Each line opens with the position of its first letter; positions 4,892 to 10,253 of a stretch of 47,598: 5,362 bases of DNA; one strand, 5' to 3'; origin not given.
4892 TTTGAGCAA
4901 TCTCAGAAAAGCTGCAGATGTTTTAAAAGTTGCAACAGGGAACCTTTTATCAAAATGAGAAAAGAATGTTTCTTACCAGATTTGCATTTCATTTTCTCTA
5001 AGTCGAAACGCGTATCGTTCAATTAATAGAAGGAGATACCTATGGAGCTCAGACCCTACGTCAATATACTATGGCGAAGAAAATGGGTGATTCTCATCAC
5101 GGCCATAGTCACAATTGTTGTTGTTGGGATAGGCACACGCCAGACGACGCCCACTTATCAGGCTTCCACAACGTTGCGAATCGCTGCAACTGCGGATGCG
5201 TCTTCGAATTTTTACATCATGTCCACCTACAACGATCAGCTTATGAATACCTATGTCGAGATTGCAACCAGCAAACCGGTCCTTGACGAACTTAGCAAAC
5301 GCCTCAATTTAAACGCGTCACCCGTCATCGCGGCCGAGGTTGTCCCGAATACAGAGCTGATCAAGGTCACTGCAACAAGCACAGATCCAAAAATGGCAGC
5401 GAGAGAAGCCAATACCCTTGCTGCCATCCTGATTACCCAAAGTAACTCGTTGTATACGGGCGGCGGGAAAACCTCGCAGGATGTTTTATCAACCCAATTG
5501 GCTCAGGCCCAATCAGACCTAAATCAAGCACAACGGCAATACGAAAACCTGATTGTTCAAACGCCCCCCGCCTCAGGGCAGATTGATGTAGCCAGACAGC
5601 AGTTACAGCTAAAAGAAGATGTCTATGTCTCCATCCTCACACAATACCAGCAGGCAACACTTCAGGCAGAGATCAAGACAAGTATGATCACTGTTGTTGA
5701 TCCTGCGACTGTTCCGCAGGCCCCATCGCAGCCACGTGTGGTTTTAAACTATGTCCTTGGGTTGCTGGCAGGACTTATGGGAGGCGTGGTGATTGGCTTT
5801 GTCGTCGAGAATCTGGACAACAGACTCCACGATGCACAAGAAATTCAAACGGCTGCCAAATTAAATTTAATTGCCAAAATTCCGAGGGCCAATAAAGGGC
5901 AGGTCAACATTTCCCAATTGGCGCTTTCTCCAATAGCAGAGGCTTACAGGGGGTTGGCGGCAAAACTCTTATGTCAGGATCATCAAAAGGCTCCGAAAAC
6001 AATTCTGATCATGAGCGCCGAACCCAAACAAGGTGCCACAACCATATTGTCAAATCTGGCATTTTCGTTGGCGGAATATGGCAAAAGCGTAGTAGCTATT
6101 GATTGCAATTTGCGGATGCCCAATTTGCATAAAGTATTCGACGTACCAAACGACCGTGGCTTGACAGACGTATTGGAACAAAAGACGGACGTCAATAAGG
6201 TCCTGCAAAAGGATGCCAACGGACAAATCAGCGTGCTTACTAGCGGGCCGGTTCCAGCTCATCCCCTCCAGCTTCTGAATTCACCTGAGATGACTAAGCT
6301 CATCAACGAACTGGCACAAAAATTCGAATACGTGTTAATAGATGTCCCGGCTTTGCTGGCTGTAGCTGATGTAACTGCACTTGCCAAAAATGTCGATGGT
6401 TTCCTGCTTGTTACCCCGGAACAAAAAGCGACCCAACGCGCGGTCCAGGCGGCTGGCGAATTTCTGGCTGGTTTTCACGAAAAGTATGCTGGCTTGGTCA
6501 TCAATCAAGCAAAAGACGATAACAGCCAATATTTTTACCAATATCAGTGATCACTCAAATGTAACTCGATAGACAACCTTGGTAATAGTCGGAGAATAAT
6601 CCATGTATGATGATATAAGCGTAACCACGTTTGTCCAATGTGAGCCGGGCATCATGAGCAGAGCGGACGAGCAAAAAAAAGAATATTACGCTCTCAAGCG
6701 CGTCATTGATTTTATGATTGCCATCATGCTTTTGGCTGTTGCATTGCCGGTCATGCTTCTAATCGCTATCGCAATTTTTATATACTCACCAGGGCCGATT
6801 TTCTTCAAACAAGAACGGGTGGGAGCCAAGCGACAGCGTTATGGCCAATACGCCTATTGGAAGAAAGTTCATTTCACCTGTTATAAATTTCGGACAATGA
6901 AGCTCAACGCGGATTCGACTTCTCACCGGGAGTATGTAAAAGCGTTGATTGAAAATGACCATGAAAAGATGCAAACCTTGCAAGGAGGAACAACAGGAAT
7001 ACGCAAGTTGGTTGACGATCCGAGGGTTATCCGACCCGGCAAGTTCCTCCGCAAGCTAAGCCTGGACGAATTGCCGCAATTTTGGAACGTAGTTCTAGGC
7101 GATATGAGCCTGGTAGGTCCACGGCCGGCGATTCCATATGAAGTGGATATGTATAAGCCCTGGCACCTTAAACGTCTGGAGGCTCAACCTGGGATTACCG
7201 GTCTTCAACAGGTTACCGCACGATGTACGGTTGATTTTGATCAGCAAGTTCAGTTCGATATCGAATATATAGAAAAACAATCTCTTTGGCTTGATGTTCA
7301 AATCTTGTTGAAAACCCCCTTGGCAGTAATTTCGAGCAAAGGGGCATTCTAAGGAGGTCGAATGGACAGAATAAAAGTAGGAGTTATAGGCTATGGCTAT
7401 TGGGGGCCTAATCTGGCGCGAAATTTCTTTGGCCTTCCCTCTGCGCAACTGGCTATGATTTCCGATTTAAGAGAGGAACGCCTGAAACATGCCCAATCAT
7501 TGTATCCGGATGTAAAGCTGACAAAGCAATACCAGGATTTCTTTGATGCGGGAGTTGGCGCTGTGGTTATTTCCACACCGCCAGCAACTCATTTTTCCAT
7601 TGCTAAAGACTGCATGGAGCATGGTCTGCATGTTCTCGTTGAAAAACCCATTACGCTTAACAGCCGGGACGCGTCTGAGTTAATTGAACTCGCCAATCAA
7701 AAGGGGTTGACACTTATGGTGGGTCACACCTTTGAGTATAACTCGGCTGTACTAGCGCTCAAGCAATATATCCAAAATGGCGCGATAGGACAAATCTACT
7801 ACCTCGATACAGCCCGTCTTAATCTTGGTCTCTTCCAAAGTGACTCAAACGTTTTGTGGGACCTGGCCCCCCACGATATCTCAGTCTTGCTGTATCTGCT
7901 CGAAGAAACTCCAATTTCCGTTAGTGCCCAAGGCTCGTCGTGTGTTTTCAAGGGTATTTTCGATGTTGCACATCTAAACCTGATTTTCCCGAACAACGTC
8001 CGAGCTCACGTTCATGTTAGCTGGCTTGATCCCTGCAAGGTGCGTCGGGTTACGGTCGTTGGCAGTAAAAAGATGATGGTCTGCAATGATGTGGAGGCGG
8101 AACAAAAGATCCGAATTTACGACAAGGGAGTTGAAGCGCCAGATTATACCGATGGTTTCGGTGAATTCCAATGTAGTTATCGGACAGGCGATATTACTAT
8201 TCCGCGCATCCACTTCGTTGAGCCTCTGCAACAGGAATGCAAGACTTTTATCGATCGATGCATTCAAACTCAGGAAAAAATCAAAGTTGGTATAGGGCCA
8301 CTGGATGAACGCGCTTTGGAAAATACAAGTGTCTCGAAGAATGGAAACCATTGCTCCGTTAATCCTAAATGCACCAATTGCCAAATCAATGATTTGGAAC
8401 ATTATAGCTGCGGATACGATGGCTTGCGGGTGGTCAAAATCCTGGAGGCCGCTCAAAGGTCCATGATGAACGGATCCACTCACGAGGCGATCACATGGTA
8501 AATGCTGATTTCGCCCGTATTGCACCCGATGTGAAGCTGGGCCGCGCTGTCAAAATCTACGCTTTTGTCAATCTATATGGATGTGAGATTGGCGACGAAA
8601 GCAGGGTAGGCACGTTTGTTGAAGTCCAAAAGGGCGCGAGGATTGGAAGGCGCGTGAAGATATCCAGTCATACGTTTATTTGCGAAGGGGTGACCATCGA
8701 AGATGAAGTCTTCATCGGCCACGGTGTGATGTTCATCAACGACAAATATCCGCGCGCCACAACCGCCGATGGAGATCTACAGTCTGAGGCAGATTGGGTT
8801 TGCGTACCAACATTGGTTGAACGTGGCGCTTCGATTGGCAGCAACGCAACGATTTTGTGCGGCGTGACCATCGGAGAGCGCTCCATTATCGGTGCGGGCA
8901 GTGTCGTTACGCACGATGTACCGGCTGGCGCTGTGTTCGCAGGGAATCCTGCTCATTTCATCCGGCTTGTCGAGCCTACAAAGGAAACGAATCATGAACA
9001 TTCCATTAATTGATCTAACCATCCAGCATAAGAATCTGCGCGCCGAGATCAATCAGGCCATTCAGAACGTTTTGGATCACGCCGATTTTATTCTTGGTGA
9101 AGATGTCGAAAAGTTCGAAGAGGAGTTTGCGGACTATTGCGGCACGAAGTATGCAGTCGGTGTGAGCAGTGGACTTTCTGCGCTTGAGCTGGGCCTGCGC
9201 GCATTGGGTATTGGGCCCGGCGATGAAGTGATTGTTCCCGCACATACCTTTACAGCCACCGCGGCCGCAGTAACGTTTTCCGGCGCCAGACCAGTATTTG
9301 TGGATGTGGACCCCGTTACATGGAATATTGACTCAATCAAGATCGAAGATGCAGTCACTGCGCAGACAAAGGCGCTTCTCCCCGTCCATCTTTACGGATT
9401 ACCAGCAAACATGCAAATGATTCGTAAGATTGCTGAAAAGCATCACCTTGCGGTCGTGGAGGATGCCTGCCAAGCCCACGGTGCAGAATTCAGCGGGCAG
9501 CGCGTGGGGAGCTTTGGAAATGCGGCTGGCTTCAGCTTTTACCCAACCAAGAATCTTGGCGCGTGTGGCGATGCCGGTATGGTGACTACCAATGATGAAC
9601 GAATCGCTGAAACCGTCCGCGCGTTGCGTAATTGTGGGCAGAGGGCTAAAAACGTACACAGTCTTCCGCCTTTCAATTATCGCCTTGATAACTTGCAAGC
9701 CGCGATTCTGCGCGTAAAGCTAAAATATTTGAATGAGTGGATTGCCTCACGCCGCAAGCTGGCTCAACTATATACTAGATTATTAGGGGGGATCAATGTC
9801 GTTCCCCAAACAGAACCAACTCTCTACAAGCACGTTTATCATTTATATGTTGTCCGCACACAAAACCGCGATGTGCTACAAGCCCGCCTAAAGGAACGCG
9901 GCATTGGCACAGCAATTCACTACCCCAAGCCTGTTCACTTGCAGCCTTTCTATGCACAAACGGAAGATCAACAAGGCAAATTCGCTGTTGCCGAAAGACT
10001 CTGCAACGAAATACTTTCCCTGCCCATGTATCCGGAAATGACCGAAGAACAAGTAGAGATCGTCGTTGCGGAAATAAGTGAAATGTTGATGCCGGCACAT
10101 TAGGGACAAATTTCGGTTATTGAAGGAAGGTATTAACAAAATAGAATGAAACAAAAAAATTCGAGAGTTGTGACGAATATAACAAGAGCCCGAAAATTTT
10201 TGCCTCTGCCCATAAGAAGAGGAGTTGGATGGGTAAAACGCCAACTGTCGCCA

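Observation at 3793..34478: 94-bp direct repeat brackets the whole glycan cluster: island-like insertion at the 3' end of the radical-SAM gene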

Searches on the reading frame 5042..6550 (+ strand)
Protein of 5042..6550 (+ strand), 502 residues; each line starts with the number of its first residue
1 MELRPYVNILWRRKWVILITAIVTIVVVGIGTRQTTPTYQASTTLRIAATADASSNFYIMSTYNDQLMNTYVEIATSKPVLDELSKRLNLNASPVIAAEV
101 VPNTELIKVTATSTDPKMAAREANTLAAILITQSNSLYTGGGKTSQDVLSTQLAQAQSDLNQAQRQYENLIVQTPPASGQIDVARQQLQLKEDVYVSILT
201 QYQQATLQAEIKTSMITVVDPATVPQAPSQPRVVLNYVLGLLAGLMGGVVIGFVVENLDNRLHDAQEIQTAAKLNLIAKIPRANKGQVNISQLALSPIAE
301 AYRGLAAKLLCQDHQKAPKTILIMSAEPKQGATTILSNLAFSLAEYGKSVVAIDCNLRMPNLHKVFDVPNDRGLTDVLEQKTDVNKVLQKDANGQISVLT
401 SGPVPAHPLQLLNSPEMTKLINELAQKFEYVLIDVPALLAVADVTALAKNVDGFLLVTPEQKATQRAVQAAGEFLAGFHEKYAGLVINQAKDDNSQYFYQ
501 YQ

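Call 6: search_protein_families(library=pfam, proteins=[window:5042-6550:+])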
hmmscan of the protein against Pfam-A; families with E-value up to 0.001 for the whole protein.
window:5042-6550:+ (502 aa): 6 families
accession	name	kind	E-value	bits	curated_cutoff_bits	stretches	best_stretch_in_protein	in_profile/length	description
PF02706.20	Wzz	-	1.9e-11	44.5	25.5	1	2-87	4-90/91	Chain length determinant protein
PF13807.11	GNVR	-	8.7e-10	38.8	27.7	1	188-254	13-79/82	G-rich domain on putative tyrosine kinase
PF13614.12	AAA_31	-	1.4e-08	35.4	27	1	330-450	13-140/177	AAA domain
PF10609.15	ParA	-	1.9e-07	31.2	27.1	1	319-489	4-174/246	NUBPL iron-transfer P-loop NTPase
PF01656.29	CbiA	-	6.7e-06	26.5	25.4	1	331-495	11-88/125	CobQ/CobB/MinD/ParA nucleotide binding domain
PF06564.18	CBP_BcsQ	-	1.6e-05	25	21.3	1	330-463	13-151/234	Cellulose biosynthesis protein BcsQ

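Call 35: find_homologous_proteins(query=window:5042-6547:+, max_evalue=1e-30)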
Query window:5042-6547:+ (502 aa): 166 proteins with E <= 1e-30 among 8000 candidates; the best 120 are listed.
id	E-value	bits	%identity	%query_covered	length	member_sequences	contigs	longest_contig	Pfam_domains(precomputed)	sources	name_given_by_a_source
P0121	0.0e+0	1073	100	100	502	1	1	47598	PF02706.21,PF10609.16,PF01656.30,PF13614.13,PF06564.19,PF13807.12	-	-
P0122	5.2e-167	574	52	100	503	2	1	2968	PF02706.21,PF10609.16,PF01656.30,PF13614.13,PF06564.19,PF13807.12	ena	-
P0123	4.1e-165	568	54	98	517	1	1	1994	PF02706.21,PF10609.16,PF01656.30,PF13614.13,PF09140.18,PF06564.19,PF13807.12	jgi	jgi:polysaccharide biosynthesis transport protein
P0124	3.7e-163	562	54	100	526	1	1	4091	PF02706.21,PF10609.16,PF01656.30,PF13614.13,PF13807.12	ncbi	-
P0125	8.0e-163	561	52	100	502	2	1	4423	PF02706.21,PF10609.16,PF13614.13,PF06564.19,PF13807.12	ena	-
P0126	5.1e-162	558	53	100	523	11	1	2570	PF02706.21,PF01656.30,PF13614.13,PF13807.12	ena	-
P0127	1.4e-161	556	54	98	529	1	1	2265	PF02706.21,PF10609.16,PF01656.30,PF13614.13,PF09140.18,PF13807.12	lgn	-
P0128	2.6e-161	556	54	100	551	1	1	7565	PF02706.21,PF10609.16,PF01656.30,PF13614.13,PF09140.18,PF06564.19,PF13807.12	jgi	jgi:polysaccharide biosynthesis transport protein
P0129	9.5e-159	547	53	100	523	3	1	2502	PF02706.21,PF13807.12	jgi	-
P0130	2.2e-158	546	53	100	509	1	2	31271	PF02706.21,PF13807.12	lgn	-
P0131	3.0e-158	545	52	99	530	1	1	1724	PF02706.21,PF13614.13,PF13807.12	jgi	jgi:non-specific protein-tyrosine kinase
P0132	4.9e-156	538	53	98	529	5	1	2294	PF02706.21,PF10609.16,PF13614.13,PF09140.18,PF13807.12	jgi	-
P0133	3.3e-153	529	51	100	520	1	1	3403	PF02706.21,PF01656.30,PF13614.13,PF13807.12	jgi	jgi:succinoglycan biosynthesis transport protein ExoP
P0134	9.6e-153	527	52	98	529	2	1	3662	PF02706.21,PF10609.16,PF01656.30,PF13614.13,PF09140.18,PF13807.12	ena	-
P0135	1.4e-152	527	51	100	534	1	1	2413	PF02706.21,PF10609.16,PF01656.30,PF13614.13,PF13807.12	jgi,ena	-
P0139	1.9e-149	516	53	95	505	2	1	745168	PF10609.16,PF01656.30,PF13614.13,PF09140.18,PF13807.12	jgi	jgi:capsular exopolysaccharide synthesis family protein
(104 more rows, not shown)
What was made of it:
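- Tried and rejected: The closest Wzz homologue is 54% (call 35).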

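Call 36: find_encoding_contigs(protein=P0139, flank=10000, max_places=2)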
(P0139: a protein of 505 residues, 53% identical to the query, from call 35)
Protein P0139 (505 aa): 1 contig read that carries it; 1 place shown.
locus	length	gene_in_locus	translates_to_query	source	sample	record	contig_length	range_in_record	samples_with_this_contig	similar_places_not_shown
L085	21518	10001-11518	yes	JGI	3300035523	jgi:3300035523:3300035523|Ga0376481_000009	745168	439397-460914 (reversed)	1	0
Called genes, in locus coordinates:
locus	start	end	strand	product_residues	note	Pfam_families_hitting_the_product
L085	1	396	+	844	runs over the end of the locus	PF22666:Glyco_hydro_2_N2, PF02837:Glyco_hydro_2_N (weak), PF00703:Glyco_hydro_2, PF17786:Mannosidase_ig, PF17753:Ig_mannosidase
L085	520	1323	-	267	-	PF02567:PhzC-PhzF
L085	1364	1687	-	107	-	PF11142:DUF2917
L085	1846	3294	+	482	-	PF00392:GntR, PF00155:Aminotran_1_2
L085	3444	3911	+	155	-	-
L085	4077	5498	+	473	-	PF01139:RtcB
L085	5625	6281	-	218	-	PF02230:Abhydrolase_2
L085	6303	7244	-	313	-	PF00903:Glyoxalase, PF13669:Glyoxalase_4 (faint), PF00903:Glyoxalase (weak)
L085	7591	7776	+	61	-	-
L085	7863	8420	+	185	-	PF22765:DUF7010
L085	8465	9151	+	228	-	PF13489:Methyltransf_23, PF13847:Methyltransf_31, PF08241:Methyltransf_11, PF08242:Methyltransf_12, PF13649:Methyltransf_25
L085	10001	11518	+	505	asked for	PF09140:MipZ (faint), PF10609:ParA (faint), PF13807:GNVR (weak), PF13614:AAA_31, PF01656:CbiA (weak)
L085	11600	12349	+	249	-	PF02397:Bac_transf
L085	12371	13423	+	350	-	PF01408:GFO_IDH_MocA, PF22725:GFO_IDH_MocA_C3, PF02894:GFO_IDH_MocA_C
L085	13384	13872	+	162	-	PF25084:LbH_EIF2B (weak), PF25087:GMPPB_C (weak), PF00132:Hexapep, PF14602:Hexapep_2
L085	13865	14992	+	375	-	PF01041:DegT_DnrJ_EryC1, PF00155:Aminotran_1_2 (weak), PF01212:Beta_elim_lyase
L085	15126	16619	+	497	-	PF04932:Wzy_C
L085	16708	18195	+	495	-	PF01943:Polysacc_synt, PF13440:Polysacc_synt_3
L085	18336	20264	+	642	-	PF16889:Hepar_II_III_N, PF07940:Hepar_II_III_C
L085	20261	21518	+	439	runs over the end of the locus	PF03721:UDPG_MGDP_dh_N, PF00984:UDPG_MGDP_dh, PF03720:UDPG_MGDP_dh_C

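Call 37: find_encoding_contigs(protein=P0130, flank=10000, max_places=2)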
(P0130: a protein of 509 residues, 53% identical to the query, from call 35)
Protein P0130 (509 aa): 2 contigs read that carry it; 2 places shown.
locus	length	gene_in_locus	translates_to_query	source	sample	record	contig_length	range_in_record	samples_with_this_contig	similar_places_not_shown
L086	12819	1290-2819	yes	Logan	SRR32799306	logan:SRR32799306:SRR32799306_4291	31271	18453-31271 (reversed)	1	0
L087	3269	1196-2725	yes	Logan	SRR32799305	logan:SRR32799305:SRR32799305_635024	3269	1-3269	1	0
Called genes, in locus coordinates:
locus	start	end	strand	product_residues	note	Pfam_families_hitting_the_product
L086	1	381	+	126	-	?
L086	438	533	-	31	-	-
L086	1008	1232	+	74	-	-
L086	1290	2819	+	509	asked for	PF02706:Wzz, PF13807:GNVR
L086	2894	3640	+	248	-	PF02397:Bac_transf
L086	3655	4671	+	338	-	PF01408:GFO_IDH_MocA, PF02894:GFO_IDH_MocA_C (weak), PF22725:GFO_IDH_MocA_C3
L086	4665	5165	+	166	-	PF25084:LbH_EIF2B (weak), PF25087:GMPPB_C (weak), PF00132:Hexapep, PF14602:Hexapep_2 (weak)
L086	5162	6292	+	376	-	PF00155:Aminotran_1_2 (weak), PF01041:DegT_DnrJ_EryC1, PF01053:Cys_Met_Meta_PP (weak), PF01212:Beta_elim_lyase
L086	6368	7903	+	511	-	PF04932:Wzy_C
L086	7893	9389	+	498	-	PF01943:Polysacc_synt, PF13440:Polysacc_synt_3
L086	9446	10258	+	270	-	PF13469:Sulfotransfer_3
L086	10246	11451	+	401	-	PF13439:Glyco_transf_4, PF13579:Glyco_trans_4_4 (weak), PF00534:Glycos_transf_1, PF13692:Glyco_trans_1_4, PF13524:Glyco_trans_1_2 (weak)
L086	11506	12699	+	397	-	PF13439:Glyco_transf_4 (weak), PF13579:Glyco_trans_4_4 (weak), PF00534:Glycos_transf_1, PF13692:Glyco_trans_1_4, PF13524:Glyco_trans_1_2 (weak)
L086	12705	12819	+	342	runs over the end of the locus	-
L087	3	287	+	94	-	?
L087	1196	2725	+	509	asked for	PF02706:Wzz, PF13807:GNVR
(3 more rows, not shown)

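Call 60: search_protein_families(library=pfam, max_evalue=0.01, proteins=[L086:1-381:+, L085:8465-9151:+, L085:7863-8420:+])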
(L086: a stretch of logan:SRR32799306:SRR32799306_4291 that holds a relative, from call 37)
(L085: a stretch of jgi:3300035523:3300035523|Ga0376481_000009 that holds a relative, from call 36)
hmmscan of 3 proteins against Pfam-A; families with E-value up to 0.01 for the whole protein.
L086:1-381:+ (126 aa): 0 families

L085:8465-9151:+ (228 aa): 10 families
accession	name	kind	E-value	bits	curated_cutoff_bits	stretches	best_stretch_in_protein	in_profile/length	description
PF08241.18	Methyltransf_11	-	3.6e-20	72.8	21.2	1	52-145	1-95/95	Methyltransferase domain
PF13649.12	Methyltransf_25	-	6e-16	59.4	27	1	52-141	2-97/97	Methyltransferase domain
PF08242.18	Methyltransf_12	-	2.5e-12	47.8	30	1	52-143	1-98/98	Methyltransferase domain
PF13489.12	Methyltransf_23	-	2.8e-11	43.9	27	1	45-188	20-160/164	Methyltransferase domain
PF13847.12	Methyltransf_31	-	3.5e-10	40.2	27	1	48-147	4-111/145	Methyltransferase domain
PF07021.18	MetW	-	0.00051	20.2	21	1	41-136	7-101/193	Methionine biosynthesis protein MetW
PF01209.24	Ubie_methyltran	-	0.00076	19.3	20.1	1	45-145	45-151/233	ubiE/COQ5 methyltransferase family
PF02353.26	CMAS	-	0.0012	18.7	27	1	45-149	60-169/273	Mycolic acid cyclopropane synthetase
PF03141.22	Methyltransf_29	-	0.0026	16.9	23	1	104-148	175-220/506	Putative S-adenosyl-L-methionine-dependent methyltransferase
PF05148.21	Methyltransf_8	-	0.0047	17.3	27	1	11-170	37-180/219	Hypothetical methyltransferase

L085:7863-8420:+ (185 aa): 1 family
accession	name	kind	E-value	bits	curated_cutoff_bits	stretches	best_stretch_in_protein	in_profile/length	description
PF22765.1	DUF7010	-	8.1e-22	78.3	27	1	4-170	2-169/172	Family of unknown function (DUF7010)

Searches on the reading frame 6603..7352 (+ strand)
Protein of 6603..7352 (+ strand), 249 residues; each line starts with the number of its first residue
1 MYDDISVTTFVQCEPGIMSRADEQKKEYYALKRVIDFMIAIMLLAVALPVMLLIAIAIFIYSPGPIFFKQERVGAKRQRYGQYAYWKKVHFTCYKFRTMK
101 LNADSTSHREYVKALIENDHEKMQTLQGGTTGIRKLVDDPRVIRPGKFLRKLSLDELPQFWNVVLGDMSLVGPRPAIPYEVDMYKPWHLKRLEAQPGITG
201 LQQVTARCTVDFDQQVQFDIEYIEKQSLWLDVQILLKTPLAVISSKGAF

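Call 6: search_protein_families(library=pfam, proteins=[window:6603-7352:+])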
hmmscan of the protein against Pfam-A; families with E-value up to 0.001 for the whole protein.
window:6603-7352:+ (249 aa): 1 family
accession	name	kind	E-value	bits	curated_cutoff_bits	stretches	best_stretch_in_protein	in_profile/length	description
PF02397.22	Bac_transf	-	1.4e-58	197.8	27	1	32-243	1-178/179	Bacterial sugar transferase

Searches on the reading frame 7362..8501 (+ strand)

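Call 6: search_protein_families(library=pfam, proteins=[window:7362-8501:+])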
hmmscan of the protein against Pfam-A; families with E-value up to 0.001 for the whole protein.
window:7362-8501:+ (379 aa): 3 families
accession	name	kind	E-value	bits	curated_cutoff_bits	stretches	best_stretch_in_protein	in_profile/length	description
PF01408.29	GFO_IDH_MocA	-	1.7e-23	84.1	24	1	4-122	1-120/120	Oxidoreductase family, NAD-binding Rossmann fold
PF22725.1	GFO_IDH_MocA_C3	-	8.3e-16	58.6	27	1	131-239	2-123/124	GFO/IDH/MocA C-terminal domain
PF02894.22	GFO_IDH_MocA_C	-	6.5e-08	33.1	22.9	1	134-372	1-214/218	Oxidoreductase family, C-terminal alpha/beta domain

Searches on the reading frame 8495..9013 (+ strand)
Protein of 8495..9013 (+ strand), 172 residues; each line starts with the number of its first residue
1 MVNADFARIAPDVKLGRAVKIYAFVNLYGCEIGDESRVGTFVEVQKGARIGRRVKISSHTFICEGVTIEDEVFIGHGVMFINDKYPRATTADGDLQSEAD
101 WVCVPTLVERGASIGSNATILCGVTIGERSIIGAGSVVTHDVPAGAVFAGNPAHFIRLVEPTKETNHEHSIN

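Call 6: search_protein_families(library=pfam, proteins=[window:8495-9013:+])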
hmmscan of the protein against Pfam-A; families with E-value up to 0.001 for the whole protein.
window:8495-9013:+ (172 aa): 3 families
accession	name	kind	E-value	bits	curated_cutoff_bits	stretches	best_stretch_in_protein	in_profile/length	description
PF00132.30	Hexapep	-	9.5e-26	88.8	27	4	106-140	2-36/36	Bacterial transferase hexapeptide (six repeats)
PF14602.12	Hexapep_2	-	1.1e-10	41.4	27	1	105-139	1-33/34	Hexapeptide repeat of succinyl-transferase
PF25084.1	LbH_EIF2B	-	1.3e-07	32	54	1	15-77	41-102/105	EIF2B subunit epsilon LbH domain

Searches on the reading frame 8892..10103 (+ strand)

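Call 16: search_protein_families(library=pfam, proteins=[window:8892-10103:+])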
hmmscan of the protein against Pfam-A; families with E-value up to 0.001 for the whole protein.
window:8892-10103:+ (403 aa): 3 families
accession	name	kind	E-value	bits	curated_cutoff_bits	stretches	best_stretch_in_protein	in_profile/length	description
PF01041.23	DegT_DnrJ_EryC1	-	5.9e-131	437.4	19.8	1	49-395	3-359/360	DegT/DnrJ/EryC1/StrS aminotransferase family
PF00155.27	Aminotran_1_2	-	1.9e-07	31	19.7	1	73-191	45-185/361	Aminotransferase class I and II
PF01212.27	Beta_elim_lyase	-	2.4e-07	30.8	27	1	69-251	31-229/288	Beta-eliminating lyase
